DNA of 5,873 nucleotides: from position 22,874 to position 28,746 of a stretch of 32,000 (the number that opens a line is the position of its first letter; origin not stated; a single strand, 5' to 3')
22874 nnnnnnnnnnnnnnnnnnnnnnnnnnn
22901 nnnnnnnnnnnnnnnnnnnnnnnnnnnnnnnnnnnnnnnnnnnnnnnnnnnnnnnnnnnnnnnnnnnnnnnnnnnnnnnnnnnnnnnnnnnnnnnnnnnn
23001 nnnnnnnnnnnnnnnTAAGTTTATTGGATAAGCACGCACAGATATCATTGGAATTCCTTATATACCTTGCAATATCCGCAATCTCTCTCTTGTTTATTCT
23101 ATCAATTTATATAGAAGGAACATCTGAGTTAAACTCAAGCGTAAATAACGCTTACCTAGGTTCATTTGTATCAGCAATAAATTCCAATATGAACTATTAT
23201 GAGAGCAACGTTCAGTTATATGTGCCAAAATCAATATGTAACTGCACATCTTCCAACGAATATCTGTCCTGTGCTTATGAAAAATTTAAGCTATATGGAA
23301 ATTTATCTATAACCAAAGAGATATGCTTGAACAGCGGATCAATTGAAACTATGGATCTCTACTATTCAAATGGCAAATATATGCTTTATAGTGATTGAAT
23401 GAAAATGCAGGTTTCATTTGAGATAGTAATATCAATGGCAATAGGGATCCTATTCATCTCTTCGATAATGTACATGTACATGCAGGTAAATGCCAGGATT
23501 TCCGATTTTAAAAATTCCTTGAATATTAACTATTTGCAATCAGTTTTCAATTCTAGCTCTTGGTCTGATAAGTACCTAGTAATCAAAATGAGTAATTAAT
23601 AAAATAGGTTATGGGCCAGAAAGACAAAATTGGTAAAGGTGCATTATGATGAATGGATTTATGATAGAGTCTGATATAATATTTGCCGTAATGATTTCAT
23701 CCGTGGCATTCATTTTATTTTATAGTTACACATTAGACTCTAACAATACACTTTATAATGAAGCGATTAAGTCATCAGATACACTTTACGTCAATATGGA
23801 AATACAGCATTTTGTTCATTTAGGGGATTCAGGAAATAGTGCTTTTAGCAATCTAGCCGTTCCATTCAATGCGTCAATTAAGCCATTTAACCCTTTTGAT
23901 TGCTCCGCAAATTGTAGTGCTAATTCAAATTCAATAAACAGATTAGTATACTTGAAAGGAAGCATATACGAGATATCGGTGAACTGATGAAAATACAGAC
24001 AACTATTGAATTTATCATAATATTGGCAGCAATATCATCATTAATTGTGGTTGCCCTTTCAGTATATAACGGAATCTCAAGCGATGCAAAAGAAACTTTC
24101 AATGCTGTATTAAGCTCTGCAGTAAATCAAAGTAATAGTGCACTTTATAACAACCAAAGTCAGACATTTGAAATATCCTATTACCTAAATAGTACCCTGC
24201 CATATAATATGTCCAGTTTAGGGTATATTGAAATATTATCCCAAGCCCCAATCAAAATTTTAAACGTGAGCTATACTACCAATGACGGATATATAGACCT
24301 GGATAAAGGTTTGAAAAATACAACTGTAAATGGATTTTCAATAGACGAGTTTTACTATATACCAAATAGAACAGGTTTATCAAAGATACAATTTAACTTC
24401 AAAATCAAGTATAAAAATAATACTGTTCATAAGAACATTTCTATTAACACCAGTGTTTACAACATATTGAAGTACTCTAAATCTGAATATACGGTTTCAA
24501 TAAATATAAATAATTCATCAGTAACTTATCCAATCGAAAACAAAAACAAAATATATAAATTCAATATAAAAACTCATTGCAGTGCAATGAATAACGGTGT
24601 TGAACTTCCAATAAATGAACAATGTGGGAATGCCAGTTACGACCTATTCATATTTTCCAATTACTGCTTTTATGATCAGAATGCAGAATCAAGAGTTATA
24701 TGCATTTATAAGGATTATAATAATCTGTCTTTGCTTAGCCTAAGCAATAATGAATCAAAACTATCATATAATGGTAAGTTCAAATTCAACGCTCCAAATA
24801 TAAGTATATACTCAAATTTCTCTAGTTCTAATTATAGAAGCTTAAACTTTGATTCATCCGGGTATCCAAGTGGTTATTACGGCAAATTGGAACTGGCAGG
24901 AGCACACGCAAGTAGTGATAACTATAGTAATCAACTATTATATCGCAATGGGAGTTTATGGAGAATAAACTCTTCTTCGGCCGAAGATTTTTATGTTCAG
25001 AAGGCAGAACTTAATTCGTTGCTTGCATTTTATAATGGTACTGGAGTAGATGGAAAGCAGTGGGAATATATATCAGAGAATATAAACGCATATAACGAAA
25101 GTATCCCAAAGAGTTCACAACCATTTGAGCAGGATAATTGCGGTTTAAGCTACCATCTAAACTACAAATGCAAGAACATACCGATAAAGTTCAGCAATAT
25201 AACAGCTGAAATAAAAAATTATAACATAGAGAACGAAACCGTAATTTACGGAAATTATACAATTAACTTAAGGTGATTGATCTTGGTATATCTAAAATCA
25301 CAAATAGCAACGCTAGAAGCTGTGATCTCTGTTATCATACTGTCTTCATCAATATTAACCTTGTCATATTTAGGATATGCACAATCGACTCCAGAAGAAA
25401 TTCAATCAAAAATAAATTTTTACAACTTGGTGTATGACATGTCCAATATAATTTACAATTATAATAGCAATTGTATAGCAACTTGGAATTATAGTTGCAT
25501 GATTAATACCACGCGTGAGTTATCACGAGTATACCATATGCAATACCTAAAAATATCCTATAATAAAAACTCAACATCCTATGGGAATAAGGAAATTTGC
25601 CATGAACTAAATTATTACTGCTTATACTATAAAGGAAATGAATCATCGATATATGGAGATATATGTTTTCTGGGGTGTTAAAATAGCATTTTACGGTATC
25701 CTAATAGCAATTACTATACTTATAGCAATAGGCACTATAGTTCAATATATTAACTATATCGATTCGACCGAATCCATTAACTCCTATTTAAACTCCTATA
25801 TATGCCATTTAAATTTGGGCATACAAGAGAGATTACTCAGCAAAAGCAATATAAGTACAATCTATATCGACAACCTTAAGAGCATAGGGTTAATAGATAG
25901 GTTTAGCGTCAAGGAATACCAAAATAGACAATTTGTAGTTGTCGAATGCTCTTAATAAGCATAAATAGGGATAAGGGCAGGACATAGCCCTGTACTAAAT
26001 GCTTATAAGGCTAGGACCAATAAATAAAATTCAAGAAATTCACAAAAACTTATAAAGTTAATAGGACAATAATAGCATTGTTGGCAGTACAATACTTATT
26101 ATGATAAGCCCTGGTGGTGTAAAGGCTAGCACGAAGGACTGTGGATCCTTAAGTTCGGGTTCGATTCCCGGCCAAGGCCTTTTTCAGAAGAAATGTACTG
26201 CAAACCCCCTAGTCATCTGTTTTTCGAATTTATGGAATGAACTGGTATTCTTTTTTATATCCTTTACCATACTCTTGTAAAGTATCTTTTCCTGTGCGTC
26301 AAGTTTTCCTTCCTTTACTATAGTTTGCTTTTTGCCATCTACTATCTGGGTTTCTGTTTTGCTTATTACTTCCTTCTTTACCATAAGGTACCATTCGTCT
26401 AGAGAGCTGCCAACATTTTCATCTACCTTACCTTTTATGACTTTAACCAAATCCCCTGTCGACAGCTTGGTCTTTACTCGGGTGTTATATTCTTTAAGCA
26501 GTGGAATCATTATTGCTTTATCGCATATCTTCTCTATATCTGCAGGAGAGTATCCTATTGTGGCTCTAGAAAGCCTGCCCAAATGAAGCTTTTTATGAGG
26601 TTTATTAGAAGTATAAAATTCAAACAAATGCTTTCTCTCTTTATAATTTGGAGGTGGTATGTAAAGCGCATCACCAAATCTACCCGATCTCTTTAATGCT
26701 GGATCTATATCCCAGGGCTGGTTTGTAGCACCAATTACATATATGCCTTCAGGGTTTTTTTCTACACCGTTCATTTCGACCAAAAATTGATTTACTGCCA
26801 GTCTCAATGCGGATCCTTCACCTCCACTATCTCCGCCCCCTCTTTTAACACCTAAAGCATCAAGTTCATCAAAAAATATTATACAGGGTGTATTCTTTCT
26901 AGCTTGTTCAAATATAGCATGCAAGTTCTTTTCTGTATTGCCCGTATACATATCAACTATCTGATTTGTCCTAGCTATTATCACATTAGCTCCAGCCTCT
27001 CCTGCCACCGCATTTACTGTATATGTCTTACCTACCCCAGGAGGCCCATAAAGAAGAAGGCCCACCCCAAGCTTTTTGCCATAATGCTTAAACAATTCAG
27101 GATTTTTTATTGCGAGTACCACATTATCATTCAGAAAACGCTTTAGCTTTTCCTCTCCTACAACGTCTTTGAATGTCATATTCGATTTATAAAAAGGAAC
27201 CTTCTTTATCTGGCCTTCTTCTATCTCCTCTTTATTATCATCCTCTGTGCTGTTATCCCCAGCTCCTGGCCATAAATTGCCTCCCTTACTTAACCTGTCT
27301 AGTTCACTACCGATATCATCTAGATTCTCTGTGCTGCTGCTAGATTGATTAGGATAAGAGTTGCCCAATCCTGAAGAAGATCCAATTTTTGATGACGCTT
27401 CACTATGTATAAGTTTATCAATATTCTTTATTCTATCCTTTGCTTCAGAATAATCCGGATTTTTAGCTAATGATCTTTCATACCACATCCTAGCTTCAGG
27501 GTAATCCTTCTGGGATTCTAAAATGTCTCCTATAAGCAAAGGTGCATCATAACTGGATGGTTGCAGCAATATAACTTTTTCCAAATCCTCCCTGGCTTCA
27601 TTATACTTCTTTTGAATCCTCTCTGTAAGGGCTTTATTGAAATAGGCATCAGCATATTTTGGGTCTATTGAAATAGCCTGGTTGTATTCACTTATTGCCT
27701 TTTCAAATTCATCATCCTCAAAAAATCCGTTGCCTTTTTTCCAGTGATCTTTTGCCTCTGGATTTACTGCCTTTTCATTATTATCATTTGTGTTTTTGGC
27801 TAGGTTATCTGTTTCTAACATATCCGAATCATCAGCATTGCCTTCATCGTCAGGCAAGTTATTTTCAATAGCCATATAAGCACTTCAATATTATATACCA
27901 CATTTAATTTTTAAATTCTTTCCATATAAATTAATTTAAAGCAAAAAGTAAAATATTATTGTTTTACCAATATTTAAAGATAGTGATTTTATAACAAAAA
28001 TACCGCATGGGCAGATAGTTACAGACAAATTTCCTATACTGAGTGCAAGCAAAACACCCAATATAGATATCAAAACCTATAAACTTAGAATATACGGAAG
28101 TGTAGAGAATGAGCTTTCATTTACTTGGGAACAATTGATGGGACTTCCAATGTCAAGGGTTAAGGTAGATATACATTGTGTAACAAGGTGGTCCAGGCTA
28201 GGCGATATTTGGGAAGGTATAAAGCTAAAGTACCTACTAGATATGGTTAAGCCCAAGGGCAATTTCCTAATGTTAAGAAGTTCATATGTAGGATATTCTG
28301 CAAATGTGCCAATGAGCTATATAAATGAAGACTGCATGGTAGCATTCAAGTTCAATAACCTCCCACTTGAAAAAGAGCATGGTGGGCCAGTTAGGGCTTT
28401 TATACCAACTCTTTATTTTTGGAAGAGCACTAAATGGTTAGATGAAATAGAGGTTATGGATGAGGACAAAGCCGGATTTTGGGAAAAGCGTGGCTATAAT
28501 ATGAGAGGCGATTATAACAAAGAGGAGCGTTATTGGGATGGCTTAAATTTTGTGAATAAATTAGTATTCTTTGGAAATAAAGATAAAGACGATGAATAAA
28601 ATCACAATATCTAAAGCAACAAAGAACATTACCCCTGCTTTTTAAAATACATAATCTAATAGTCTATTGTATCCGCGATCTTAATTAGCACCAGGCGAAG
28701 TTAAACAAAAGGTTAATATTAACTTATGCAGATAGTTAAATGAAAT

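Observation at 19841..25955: Ten-gene, translationally coupled Tad/Epd-like type IV filament operon with seven consecutive pilin-position genes and no prepilin peptidase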

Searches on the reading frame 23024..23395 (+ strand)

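Call 4: search_protein_families(library=pfam, max_evalue=0.1, proteins=[window:23024-23395:+])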
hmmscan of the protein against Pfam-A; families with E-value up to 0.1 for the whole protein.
window:23024-23395:+ (124 aa): 1 family
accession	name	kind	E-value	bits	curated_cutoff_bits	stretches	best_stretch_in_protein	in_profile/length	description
PF04021.17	Class_IIIsignal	-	0.095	13.1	23.7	0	5-29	3-27/27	Class III signal peptide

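Call 19: search_protein_families(library=ncbifam, max_evalue=0.1, proteins=[window:23024-23395:+])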
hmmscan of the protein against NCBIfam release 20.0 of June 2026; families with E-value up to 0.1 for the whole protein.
window:23024-23395:+ (124 aa): 0 families

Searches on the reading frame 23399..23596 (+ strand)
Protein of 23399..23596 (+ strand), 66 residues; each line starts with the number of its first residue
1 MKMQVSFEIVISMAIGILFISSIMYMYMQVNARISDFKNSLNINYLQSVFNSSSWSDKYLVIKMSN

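Call 4: search_protein_families(library=pfam, max_evalue=0.1, proteins=[window:23399-23596:+])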
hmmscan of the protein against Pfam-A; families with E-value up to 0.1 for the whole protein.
window:23399-23596:+ (66 aa): 2 families
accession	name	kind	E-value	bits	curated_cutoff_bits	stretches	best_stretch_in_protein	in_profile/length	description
PF06305.16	LapA_dom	-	0.021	15.2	28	1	2-36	16-51/64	Lipopolysaccharide assembly protein A domain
PF14118.11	YfzA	-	0.059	14.2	27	1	14-53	13-49/90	YfzA-like protein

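Call 19: search_protein_families(library=ncbifam, max_evalue=0.1, proteins=[window:23399-23596:+])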
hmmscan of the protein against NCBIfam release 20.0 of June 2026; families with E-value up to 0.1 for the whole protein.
window:23399-23596:+ (66 aa): 0 families

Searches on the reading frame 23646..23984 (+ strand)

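Call 4: search_protein_families(library=pfam, max_evalue=0.1, proteins=[window:23646-23984:+])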
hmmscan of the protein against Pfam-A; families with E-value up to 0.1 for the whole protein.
window:23646-23984:+ (113 aa): 1 family
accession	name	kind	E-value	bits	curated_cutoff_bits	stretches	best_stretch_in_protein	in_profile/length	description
PF02010.21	REJ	-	0.024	13.7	25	1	44-105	167-229/452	REJ domain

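Call 19: search_protein_families(library=ncbifam, max_evalue=0.1, proteins=[window:23646-23984:+])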
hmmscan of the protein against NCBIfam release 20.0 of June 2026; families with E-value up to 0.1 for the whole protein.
window:23646-23984:+ (113 aa): 0 families

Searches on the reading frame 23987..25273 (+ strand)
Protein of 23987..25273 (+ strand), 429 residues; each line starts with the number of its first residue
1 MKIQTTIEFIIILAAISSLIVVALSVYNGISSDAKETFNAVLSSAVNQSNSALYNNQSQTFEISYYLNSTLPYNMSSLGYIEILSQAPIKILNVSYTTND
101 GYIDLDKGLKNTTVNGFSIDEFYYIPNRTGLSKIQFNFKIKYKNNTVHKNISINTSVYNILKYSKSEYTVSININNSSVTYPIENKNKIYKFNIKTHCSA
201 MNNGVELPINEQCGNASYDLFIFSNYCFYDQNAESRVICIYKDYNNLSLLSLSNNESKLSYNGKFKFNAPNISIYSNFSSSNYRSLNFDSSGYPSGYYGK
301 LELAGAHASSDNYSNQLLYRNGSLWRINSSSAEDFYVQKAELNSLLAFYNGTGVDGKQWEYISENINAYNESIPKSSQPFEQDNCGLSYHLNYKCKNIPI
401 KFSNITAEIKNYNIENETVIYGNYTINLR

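Call 4: search_protein_families(library=pfam, max_evalue=0.1, proteins=[window:23987-25273:+])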
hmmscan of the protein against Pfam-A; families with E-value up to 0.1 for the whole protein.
window:23987-25273:+ (429 aa): 0 families

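Call 12: find_homologous_proteins(query=window:23987-25273:+)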
Query window:23987-25273:+ (429 aa): 1 proteins with E <= 0.001 among 5705 candidates.
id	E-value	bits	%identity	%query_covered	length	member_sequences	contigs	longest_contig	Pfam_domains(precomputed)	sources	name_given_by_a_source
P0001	4.0e-182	624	98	69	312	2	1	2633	-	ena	-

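Call 19: search_protein_families(library=ncbifam, max_evalue=0.1, proteins=[window:23987-25273:+])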
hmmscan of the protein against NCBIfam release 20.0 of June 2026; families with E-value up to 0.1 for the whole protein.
window:23987-25273:+ (429 aa): 0 families

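Call 72: predict_structure(protein=window:23987-25273:+)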
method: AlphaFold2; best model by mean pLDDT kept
length: 429 residues; sequences in the alignment: 1
mean_pLDDT: 31.3   pTM: 0.18
mean pLDDT of the five models: 31.3, 29.8, 26.8, 26.5, 26.4
residues with pLDDT >= 90: 0; 70-90: 0; 50-70: 5; < 50: 424
segments of 3 or more residues with pLDDT < 50: 1-5, 7-12, 17-19, 21-29, 31-429
pLDDT, mean of each block of 10 residues (from residue 1): 43 49 44 43 37 30 27 27 30 29 31 29 29 30 28 25 24 25 29 29 25 30 31 34 31 31 29 30 30 30 25 35 37 32 35 36 32 28 24 26 31 34 31
secondary structure, 60 per line:
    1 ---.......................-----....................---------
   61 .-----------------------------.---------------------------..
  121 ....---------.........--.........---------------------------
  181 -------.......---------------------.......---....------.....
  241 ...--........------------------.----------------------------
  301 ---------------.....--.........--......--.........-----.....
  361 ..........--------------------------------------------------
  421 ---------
elements in order: H4-26 H32-51 E119-124 E134-142 E145-153 E188-194 E216-222 E226-229 E236-243 E246-253 E316-320 E323-331 E334-339 H342-350 H356-370

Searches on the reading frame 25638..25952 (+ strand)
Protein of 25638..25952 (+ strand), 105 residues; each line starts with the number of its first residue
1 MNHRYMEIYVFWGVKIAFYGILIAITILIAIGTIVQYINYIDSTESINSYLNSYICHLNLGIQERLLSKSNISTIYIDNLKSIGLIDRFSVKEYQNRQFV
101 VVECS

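Call 4: search_protein_families(library=pfam, max_evalue=0.1, proteins=[window:25638-25952:+])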
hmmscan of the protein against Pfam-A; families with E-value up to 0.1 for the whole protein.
window:25638-25952:+ (105 aa): 2 families
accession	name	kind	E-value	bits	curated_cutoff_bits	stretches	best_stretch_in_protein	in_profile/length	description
PF23476.1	DUF7132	-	0.052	14.1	27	1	3-50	52-99/106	Family of unknown function (DUF7132)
PF14337.13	Abi_alpha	-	0.067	13.6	29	1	35-92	96-148/196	Abortive infection alpha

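Call 19: search_protein_families(library=ncbifam, max_evalue=0.1, proteins=[window:25653-25952:+])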
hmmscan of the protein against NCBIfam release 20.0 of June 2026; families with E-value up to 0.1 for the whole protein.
window:25653-25952:+ (100 aa): 1 family
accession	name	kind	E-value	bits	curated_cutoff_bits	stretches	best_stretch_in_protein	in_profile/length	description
TIGR00544.1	lgt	equivalog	0.026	13.9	118.9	1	8-55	18-65/280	prolipoprotein diacylglyceryl transferase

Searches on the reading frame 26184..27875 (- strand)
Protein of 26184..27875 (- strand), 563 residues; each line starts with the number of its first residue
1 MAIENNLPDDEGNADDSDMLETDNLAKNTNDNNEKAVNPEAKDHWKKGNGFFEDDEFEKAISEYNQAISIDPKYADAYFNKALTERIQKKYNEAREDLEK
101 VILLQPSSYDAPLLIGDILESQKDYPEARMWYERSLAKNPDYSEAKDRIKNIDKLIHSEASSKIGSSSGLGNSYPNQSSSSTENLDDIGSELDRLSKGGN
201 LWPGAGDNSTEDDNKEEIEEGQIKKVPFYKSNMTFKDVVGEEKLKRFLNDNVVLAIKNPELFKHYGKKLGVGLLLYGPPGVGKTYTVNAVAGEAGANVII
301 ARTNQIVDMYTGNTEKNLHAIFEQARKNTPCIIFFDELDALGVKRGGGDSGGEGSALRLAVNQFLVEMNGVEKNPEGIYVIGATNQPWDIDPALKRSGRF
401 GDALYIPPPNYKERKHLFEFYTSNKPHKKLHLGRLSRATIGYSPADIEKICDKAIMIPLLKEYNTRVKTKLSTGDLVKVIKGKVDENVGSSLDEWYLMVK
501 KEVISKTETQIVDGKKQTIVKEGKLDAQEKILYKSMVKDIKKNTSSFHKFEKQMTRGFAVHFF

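Call 6: search_protein_families(library=pfam, max_evalue=0.001, proteins=[window:26184-27875:-])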
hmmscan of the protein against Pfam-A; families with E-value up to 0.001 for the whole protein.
window:26184-27875:- (563 aa): 15 families
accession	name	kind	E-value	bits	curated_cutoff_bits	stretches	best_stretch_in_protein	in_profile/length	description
PF00004.35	AAA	-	2.4e-37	128.7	21.2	1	273-407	1-130/131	ATPase family associated with various cellular activities (AAA)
PF07719.23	TPR_2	-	1.5e-15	56.3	27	1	75-107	1-33/34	Tetratricopeptide repeat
PF00515.34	TPR_1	-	1.9e-15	56.4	27.8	1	75-107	1-33/34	Tetratricopeptide repeat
PF13414.12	TPR_11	-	4.6e-14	52.3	26.8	1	48-83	1-36/42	TPR repeat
PF13181.12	TPR_8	-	1.2e-11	44.2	25.7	1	75-107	1-33/34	Tetratricopeptide repeat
PF13432.12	TPR_16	-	2.5e-10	41.1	32.7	1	90-142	12-64/65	Tetratricopeptide repeat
PF14559.12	TPR_19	-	1.7e-09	38.3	25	1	88-146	4-62/68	Tetratricopeptide repeat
PF13431.12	TPR_17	-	1.7e-09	37.7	24.4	1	64-96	2-34/34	Tetratricopeptide repeat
PF13428.12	TPR_14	-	1.1e-07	32.3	23.5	0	114-145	6-37/44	Tetratricopeptide repeat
PF13424.12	TPR_12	-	2.8e-07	31.1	30.1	1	75-137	3-73/77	Tetratricopeptide repeat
PF17862.7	AAA_lid_3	-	6.4e-06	26.1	27.2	1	432-465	4-37/45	AAA+ lid domain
PF13374.12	TPR_10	-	4.3e-05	23.8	27.5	0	80-102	7-29/42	Tetratricopeptide repeat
PF13191.12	AAA_16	-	6e-05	24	32.6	0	272-303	26-60/167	AAA ATPase domain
PF13371.12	TPR_9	-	0.00024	21.5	35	0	53-111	7-65/73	Tetratricopeptide repeat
PF13174.12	TPR_6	-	0.00081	20.3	26.3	0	76-108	1-33/33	Tetratricopeptide repeat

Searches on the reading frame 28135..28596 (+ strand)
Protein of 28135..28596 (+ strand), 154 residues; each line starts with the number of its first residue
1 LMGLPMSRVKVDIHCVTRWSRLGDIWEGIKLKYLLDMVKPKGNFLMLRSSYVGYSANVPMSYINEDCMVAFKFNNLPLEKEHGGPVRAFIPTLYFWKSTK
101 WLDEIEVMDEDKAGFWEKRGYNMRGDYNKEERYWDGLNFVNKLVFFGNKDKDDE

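Call 6: search_protein_families(library=pfam, max_evalue=0.001, proteins=[window:28135-28596:+])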
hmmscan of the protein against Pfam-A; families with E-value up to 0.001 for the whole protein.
window:28135-28596:+ (154 aa): 1 family
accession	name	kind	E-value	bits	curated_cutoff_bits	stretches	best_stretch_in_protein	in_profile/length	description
PF00174.25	Oxidored_molyb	-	9.1e-26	90.9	24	1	4-116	34-169/169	Oxidoreductase molybdopterin binding domain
